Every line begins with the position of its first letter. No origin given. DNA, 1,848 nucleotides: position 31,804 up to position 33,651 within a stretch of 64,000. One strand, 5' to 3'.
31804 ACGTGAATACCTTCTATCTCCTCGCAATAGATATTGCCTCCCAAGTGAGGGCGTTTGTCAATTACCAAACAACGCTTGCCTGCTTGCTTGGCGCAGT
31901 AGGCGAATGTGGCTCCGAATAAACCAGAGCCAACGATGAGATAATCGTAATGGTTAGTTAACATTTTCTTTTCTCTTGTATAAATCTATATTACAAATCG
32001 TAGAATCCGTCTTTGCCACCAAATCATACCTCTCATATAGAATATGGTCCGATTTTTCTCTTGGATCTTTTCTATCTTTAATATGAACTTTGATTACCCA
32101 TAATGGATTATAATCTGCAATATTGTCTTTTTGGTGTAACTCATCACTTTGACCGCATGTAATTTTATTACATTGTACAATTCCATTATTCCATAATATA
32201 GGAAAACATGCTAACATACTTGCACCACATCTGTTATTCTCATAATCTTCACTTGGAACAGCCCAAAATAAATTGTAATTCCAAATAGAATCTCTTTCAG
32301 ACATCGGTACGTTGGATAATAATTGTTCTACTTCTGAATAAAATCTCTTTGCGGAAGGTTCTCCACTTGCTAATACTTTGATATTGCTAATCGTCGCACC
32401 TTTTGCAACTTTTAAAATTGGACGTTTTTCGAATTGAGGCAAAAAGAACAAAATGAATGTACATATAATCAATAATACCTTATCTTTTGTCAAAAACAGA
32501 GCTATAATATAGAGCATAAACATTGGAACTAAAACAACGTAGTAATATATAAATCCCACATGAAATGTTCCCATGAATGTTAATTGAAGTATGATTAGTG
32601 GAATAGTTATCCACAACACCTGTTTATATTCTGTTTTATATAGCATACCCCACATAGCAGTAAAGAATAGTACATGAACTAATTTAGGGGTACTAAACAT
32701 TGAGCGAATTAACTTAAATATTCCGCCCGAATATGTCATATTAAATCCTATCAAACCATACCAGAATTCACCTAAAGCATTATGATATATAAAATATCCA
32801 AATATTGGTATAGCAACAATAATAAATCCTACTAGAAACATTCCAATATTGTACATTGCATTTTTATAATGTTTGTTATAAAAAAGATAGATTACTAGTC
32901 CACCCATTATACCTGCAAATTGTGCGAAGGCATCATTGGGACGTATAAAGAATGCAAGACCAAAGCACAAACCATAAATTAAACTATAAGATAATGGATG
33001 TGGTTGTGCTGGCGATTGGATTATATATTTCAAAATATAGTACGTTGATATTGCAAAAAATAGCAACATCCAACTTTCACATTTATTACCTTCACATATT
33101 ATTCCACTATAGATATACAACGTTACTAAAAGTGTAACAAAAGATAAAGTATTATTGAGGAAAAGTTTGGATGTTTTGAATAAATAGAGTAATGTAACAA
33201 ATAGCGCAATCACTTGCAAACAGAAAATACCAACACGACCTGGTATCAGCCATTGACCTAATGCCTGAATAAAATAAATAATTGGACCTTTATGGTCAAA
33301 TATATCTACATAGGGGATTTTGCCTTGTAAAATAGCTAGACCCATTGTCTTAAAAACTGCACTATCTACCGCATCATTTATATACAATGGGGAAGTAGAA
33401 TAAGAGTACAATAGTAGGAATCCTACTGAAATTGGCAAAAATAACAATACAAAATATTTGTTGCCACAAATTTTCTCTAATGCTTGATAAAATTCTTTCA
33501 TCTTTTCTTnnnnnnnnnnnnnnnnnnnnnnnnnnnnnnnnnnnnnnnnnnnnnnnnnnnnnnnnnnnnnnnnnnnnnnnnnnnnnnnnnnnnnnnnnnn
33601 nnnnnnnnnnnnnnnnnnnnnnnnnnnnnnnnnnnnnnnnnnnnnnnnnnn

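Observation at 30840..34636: Gtr-like three-component system plus UDP-galactopyranose mutase: possible lipid-linked galactofuranose pathway for periplasmic glycan modification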

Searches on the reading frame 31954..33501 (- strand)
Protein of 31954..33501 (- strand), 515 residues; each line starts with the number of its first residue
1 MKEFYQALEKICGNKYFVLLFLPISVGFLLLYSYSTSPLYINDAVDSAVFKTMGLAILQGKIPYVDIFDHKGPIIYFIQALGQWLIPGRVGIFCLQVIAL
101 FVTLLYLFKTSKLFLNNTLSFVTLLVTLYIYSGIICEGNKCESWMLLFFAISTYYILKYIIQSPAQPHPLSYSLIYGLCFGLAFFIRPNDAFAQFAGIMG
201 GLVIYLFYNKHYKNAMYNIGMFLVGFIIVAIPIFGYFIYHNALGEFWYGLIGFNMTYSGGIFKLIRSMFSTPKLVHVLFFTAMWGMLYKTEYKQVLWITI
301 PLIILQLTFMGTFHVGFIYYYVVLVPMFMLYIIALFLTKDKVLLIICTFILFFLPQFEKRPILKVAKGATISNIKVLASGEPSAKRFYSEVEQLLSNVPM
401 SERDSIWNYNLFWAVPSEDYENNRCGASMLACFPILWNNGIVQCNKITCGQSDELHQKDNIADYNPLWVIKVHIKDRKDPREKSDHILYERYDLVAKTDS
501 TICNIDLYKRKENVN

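Call 3: search_protein_families(library=pfam, proteins=[window:31954-33501:-], max_evalue=0.01)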
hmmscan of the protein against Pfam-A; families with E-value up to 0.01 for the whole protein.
window:31954-33501:- (515 aa): 0 families

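Call 4: search_protein_families(library=ncbifam, proteins=[window:31954-33501:-], max_evalue=0.01)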
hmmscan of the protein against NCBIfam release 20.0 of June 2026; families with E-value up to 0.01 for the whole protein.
window:31954-33501:- (515 aa): 0 families

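Call 10: find_homologous_proteins(query=window:31954-33501:-)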
Query window:31954-33501:- (515 aa): 247 proteins with E <= 0.001 among 5990 candidates; the best 120 are listed.
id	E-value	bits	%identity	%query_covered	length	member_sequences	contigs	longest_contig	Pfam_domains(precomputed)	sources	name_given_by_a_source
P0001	0.0e+0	1155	98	100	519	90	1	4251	-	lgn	-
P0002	1.1e-215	735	62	100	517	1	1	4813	-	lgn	-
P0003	2.9e-210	718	60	99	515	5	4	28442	PF13231.13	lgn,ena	-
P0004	7.1e-156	538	50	99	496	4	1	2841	-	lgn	-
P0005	4.0e-155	536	52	99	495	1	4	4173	-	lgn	-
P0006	4.8e-154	532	51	99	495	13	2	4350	PF27757.1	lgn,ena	-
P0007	7.0e-154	531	49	99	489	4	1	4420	-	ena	-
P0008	9.4e-152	524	49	99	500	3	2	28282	PF27757.1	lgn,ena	-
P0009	1.5e-151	524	47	99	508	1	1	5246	-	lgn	-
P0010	1.0e-149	518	45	99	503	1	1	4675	PF27757.1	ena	-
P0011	1.8e-145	504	48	99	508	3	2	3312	-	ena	-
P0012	6.2e-145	502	47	99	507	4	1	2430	-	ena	-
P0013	1.9e-144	500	48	98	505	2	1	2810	-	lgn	-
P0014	2.8e-142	493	45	99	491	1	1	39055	-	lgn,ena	-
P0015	5.9e-142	492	47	99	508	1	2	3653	-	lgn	-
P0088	2.6e-88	315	37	98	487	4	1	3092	PF27757.1,PF13231.13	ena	-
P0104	1.0e-79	287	34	97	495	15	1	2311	PF27792.1,PF27757.1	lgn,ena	-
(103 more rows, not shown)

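Call 12: search_protein_families(library=pfam, proteins=[window:31954-33501:-, P0003, P0006, P0088, P0104], max_evalue=10)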
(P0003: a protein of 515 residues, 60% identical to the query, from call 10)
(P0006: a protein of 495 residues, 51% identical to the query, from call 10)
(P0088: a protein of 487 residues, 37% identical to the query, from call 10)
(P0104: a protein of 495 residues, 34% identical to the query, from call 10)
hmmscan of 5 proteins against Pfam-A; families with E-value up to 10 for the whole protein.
window:31954-33501:- (515 aa): 0 families

P0003 (515 aa): 2 families
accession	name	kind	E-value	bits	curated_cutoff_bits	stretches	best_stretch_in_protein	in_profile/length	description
PF13231.12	PMT_2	-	1.8e-07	32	26.1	1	72-234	3-155/160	Dolichyl-phosphate-mannose-protein mannosyltransferase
PF07759.17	DUF1615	-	0.19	11.3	25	1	193-222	157-186/319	Protein of unknown function (DUF1615)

P0006 (495 aa): 0 families

P0088 (487 aa): 3 families
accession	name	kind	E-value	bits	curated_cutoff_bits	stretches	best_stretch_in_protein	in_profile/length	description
PF13231.12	PMT_2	-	1.4e-08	35.6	26.1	1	70-226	9-155/160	Dolichyl-phosphate-mannose-protein mannosyltransferase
PF13398.12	Peptidase_M50B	-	0.015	15.5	26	1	262-343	76-156/201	Peptidase M50B-like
PF13515.12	FUSC_2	-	0.23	12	25.6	2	267-326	48-106/126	Fusaric acid resistance protein-like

P0104 (495 aa): 3 families
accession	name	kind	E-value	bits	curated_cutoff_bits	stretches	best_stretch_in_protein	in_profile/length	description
PF13231.12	PMT_2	-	1.3e-05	25.9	26.1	1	71-232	2-156/160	Dolichyl-phosphate-mannose-protein mannosyltransferase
PF13567.11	DUF4131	-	0.17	12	31.6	1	317-367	7-59/165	Domain of unknown function (DUF4131)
PF13786.12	DUF4179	-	0.31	11.9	30.1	1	335-376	4-47/94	Domain of unknown function (DUF4179)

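Call 13: search_solved_structures(query=A1, max_evalue=10, show_alignments=2)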
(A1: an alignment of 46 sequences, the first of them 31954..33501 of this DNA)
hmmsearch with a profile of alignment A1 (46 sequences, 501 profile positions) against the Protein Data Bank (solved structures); distinct sequences matched with E-value up to 10: 4.
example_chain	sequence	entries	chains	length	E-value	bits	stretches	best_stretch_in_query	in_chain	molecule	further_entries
4erd_A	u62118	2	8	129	0.56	12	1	341-421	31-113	Telomerase associated protein p65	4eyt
3ttk_A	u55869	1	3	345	1.5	10.6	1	230-268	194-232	Polyamine transport protein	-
3ttm_A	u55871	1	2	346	1.5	10.6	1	230-268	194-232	Polyamine transport protein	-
5cjs_D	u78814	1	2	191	6.1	8.6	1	356-410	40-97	Designed influenza hemagglutinin stem #4454, HA2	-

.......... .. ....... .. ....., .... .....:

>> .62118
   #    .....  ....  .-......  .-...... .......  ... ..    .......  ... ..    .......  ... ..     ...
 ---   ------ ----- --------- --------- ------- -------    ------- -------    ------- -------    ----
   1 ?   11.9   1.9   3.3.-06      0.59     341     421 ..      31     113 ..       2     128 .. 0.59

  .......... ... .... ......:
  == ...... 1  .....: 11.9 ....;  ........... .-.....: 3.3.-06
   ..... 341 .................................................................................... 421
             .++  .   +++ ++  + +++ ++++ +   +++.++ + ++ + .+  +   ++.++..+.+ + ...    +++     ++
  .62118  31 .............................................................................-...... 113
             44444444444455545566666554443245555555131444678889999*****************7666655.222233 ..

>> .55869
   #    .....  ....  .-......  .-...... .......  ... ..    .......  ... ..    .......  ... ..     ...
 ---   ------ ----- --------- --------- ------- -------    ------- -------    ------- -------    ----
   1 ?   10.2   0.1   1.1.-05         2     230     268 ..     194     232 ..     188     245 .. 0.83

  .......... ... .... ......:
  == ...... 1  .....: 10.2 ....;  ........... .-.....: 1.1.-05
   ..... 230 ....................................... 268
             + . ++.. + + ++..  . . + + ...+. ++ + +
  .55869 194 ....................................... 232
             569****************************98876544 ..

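Call 14: find_related_loci(query=A1, collection=genome_contigs, flank=10000)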
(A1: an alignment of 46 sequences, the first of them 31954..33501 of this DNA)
Query A1 (515 aa) in genome_contigs; peptide patterns used: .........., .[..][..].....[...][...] (x = any residue, [..] = any of these).
600 stretches matched a pattern (row limit reached: there are more); 587 encode a relative of the query (tblastn E <= 1e-3); the best 80 are kept; 80 distinct loci.
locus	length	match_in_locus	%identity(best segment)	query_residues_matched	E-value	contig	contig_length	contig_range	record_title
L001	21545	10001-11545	99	1-515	0e+0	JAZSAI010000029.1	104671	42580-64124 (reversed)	MAG: Paludibacteraceae bacterium isolate T1900044938_TS20190404.MAGScoT_cleanbin_000007 SGB_3450_k141_1104753, whole gen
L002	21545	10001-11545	99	1-515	0e+0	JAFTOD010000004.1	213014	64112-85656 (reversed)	MAG: Paludibacteraceae bacterium isolate RGIG3996 Roe_deer_Cecum-4__c1843, whole genome shotgun sequence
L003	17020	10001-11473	49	1-513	7e-162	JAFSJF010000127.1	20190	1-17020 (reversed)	MAG: Bacteroidales bacterium isolate RGIG3192 Goat_Reticulum-1__c552272, whole genome shotgun sequence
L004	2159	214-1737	38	1-512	9e-90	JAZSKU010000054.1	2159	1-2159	MAG: Bacilli bacterium isolate T1900044559_TS20190025.MAGScoT_cleanbin_000027 SGB_353_k141_1984009, whole genome shotgun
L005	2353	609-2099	35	5-512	2e-88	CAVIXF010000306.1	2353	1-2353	Candidatus Gastranaerophilales bacterium HUM_1 isolate H07682-L1_cleanbin_000042 genome assembly, contig: Spades_H07682-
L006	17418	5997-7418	33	15-513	8e-81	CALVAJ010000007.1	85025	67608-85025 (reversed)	MAG: uncultured Bacteroidales bacterium isolate BRZ_CI__bin85 genome assembly, contig: BRZ_CI__NODE_476_length_85025_cov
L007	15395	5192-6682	33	3-512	2e-78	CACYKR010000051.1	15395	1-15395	MAG: uncultured Bacteroidales bacterium isolate RUG12032 genome assembly, contig: RUG12032_asm_51, whole genome shotgun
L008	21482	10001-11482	33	5-511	3e-77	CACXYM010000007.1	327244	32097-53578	MAG: uncultured Bacteroidales bacterium isolate RUG11711 genome assembly, contig: RUG11711_asm_7, whole genome shotgun s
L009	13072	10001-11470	33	19-515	3e-76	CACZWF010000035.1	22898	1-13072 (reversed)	MAG: uncultured Bacteroidia bacterium isolate RUG13005 genome assembly, contig: RUG13005_asm_35, whole genome shotgun se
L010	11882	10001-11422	34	14-513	1e-74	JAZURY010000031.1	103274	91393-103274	MAG: Bacteroidaceae bacterium isolate T1900044850_TS20190316.MAGScoT_cleanbin_000014 SGB_3003_k141_2780499, whole genome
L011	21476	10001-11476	34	8-512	3e-74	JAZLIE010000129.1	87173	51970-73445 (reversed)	MAG: Candidatus Enterocola sp. isolate T1900044979_TA20190041.MAGScoT_cleanbin_000009 SGB_4073_k141_2101770, whole genom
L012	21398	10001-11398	32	21-515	1e-73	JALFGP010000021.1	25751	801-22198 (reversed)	MAG: Rikenellaceae bacterium isolate SUG662 k141_348750, whole genome shotgun sequence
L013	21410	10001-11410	32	24-512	5e-73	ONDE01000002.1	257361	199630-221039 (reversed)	uncultured Bacteroidales bacterium isolate RUG197 genome assembly, contig: scaffold_12, whole genome shotgun sequence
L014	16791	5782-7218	33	22-512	2e-72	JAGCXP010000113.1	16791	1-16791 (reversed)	MAG: Bacteroidales bacterium isolate RGIG10215 Yak_Rumen-5__c2065295, whole genome shotgun sequence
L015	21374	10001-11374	33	31-513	3e-71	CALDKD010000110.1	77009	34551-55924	MAG TPA_asm: uncultured Bacteroidales bacterium isolate SRR6425802_bin.92_CONCOCT_v1.1_MAG genome assembly, contig: ERZ1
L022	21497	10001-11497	31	1-511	3e-68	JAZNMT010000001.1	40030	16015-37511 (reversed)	MAG: Paludibacteraceae bacterium isolate T1900044660_TS20190126.MAGScoT_cleanbin_000063 SGB_1512_k141_2494539, whole gen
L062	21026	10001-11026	31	1-341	2e-38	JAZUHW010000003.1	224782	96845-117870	MAG: Candidatus Nanosyncoccus sp. isolate T1900045267_TH20190037.MAGScoT_cleanbin_000061 SGB_5887_k141_1797722, whole ge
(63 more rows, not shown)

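Call 32: predict_structure(alignment_id=A1)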
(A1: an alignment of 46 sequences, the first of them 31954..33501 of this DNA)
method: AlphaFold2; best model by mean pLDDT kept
length: 515 residues; sequences in the alignment: 46
mean_pLDDT: 92.1   pTM: 0.92
mean pLDDT of the five models: 92.1, 91.9, 91.4, 90.7, 90.1
residues with pLDDT >= 90: 389; 70-90: 105; 50-70: 20; < 50: 1
segments of 3 or more residues with pLDDT < 50: none
pLDDT, mean of each block of 10 residues (from residue 1): 89 94 97 92 89 97 94 96 96 97 98 98 97 85 96 98 95 98 96 97 98 98 99 98 94 83 89 93 98 97 94 78 97 98 97 90 92 89 92 96 94 76 70 92 88 84 93 76 80 95 93 71
secondary structure, 60 per line:
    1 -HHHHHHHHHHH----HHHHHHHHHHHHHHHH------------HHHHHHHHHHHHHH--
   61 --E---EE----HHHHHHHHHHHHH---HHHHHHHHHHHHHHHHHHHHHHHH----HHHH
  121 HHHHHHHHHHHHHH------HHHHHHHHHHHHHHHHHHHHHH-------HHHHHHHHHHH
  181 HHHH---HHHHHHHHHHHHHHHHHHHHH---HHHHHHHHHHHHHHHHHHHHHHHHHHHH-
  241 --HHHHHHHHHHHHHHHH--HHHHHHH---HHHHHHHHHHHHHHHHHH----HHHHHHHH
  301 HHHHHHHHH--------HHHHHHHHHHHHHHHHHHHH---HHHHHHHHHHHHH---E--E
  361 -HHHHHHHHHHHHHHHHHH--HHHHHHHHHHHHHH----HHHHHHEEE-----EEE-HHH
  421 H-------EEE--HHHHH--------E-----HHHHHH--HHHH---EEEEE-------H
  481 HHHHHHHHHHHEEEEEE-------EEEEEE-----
elements in order: H2-12 H17-32 H45-58 H73-85 H89-112 H117-134 H141-162 H170-184 H188-208 H212-239 H243-258 H261-267 H271-288 H293-309 H318-337 H341-353 H362-379 H382-395 H400-405 E406-408 E414-416 H418-421 E429-431 H434-438 H453-458 H461-464 E468-472 H480-491 E492-497 E505-510

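Call 36: fold_search(model_id=the predicted structure, library=pdb)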
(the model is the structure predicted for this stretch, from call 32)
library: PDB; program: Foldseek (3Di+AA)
matches with E <= 10: 265; with E <= 0.001: 6
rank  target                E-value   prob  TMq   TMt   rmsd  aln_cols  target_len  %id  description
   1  5f15                  6.2e-05  1.00  0.59  0.56   9.4       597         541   11  Crystal Structure of ArnT from Cupriavidus metallidurans bound to Undecaprenyl phosphate (released 2016-02-17)
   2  7oci_F                7.1e-05  1.00  0.53  0.45  12.2       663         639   12  Cryo-EM structure of yeast Ost6p containing oligosaccharyltransferase complex (released 2022-02-16)
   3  3waj                  7.4e-05  1.00  0.41  0.29  13.4       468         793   12  Crystal structure of the Archaeoglobus fulgidus oligosaccharyltransferase (O29867_ARCFU) complex with Zn and sulfate (released 2013-10-30)
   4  7e9s_A                1.1e-04  1.00  0.43  0.28  13.3       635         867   11  Archaeal oligosaccharyltransferase AglB from Archaeoglobus fulgidus in complex with an inhibitory peptide and a dolich (released 2021-09-08)
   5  5gmy_A                1.8e-04  1.00  0.40  0.27  15.3       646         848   11  Crystal structure of the Archaeoglobus fulgidus oligosaccharyltransferase (O29867_ARCFU) tethered with an acceptor pep (released 2017-02-01)
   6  3wak                  3.1e-04  1.00  0.43  0.29  15.2       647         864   10  Crystal structure of the Archaeoglobus fulgidus oligosaccharyltransferase (O29867_ARCFU) in the apo form (released 2013-10-30)
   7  6ezn_F                1.1e-03  1.00  0.52  0.43  12.6       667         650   10  Cryo-EM structure of the yeast oligosaccharyltransferase (OST) complex (released 2018-01-17)
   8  7zlh_A                1.1e-03  1.00  0.48  0.40  10.8       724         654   10  Cryo-EM structure of C-mannosyltransferase CeDPY19, in apo state, bound to CMT2-Fab and anti-Fab nanobody (released 2023-01-11)
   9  5ezm                  1.3e-03  1.00  0.56  0.54   9.3       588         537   12  Crystal Structure of ArnT from Cupriavidus metallidurans in the apo state (released 2016-02-17)
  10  9s6t_A                1.3e-03  1.00  0.46  0.49   9.8       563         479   12  Ternary cryo-EM structure of chicken ALG12 with Dol25-PP-GlcNAc2Man7, Dol25-P-Man, and Fab (released 2026-03-18)
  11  6s7o_A                1.5e-03  1.00  0.48  0.39  14.9       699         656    9  Cryo-EM structure of human oligosaccharyltransferase complex OST-A (released 2019-12-18)
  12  6c26_A                1.8e-03  1.00  0.50  0.41  15.1       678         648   11  The Cryo-EM structure of a eukaryotic oligosaccharyl transferase complex (released 2018-01-31)
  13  9s6r_A                2.2e-03  1.00  0.40  0.51   9.6       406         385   11  Ternary cryo-EM structure of yeast ALG3 with Dol25-PP-GlcNAc2Man5, Dol25-P-Man, and Fab (released 2026-03-18)
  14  7zlg_A                3.5e-03  1.00  0.49  0.40  10.7       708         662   10  Cryo-EM structure of C-mannosyltransferase CeDPY19, in complex with acceptor peptide and bound to CMT2-Fab and anti-Fa (released 2023-01-11)
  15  7zli_A                3.8e-03  1.00  0.53  0.43  10.4       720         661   10  Cryo-EM structure of C-mannosyltransferase CeDPY19, in complex with Dol25-P-Man and bound to CMT2-Fab and anti-Fab nan (released 2023-01-11)
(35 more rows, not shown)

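Call 43: search_protein_families(library=ncbifam, max_evalue=0.00001, proteins=[L062:16843-17961:+, L062:18008-18712:+])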
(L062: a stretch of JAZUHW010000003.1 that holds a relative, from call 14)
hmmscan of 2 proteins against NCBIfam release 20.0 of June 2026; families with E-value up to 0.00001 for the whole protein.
L062:16843-17961:+ (373 aa): 5 families
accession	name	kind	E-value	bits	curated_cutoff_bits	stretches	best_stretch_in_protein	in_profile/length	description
TIGR00031.1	UDP-GALP_mutase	equivalog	2.4e-104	349.3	303.75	1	1-372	3-370/378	UDP-galactopyranose mutase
NF005547.0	PRK07208.1-3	equivalog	7.9e-08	31.4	380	1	2-164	7-171/465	hypothetical protein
NF005548.0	PRK07208.1-4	equivalog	1.4e-07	30.5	389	1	2-167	6-169/488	hypothetical protein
NF005546.0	PRK07208.1-2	equivalog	6.1e-06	25.1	418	0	2-72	7-74/527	hypothetical protein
NF005560.0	PRK07233.1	equivalog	6.5e-06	25.2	252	1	2-71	3-68/435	hypothetical protein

L062:18008-18712:+ (235 aa): 4 families
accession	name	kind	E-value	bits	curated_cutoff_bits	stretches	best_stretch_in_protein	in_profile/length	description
NF047588.1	GlcsyltransPgfSStrep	equivalog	5.5e-11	42.2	500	1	5-224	4-218/308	glycosyltransferase PgfS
TIGR03937.1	PgaC_IcaA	equivalog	5.1e-09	35.6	422.3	1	5-99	48-137/407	poly-beta-1,6-N-acetyl-D-glucosamine synthase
NF007986.1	PRK10714.1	equivalog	1.3e-08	34.2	529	1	6-164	10-168/316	undecaprenyl-phosphate 4-deoxy-4-formamido-L-arabinose transferase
NF010496.0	PRK13915.1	equivalog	1.7e-06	27.4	262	1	6-98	35-127/307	glucosyl-3-phosphoglycerate synthase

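Call 46: search_protein_families(library=pfam, max_evalue=0.0001, proteins=[L022:11579-12619:+, L022:12635-13579:+, L022:13641-14411:+])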
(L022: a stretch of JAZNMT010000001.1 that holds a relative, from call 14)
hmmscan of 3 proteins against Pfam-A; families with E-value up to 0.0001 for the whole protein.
L022:11579-12619:+ (346 aa): 5 families
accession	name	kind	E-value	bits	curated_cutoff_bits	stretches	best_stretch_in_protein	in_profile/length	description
PF07478.18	Dala_Dala_lig_C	-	2.8e-49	167.9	24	1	142-341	2-204/204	D-ala D-ala ligase C-terminus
PF01820.27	Dala_Dala_lig_N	-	9.8e-18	65.3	34.6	1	21-124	1-121/121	D-ala D-ala ligase N-terminus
PF02222.28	ATP-grasp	-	7.5e-08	32.7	27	1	142-300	3-151/179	ATP-grasp domain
PF02655.19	ATP-grasp_3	-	7.2e-06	26.6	23.2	1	159-311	17-155/160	ATP-grasp domain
PF02786.22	CPSase_L_D2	-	5.7e-05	23.2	19.8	0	136-311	3-178/211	Carbamoyl-phosphate synthase L chain, ATP binding domain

L022:12635-13579:+ (314 aa): 1 family
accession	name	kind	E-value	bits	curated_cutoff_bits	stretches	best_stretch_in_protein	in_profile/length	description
PF00348.22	polyprenyl_synt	-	4.8e-76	255.7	27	1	19-263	4-249/251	Polyprenyl synthetase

L022:13641-14411:+ (256 aa): 0 families
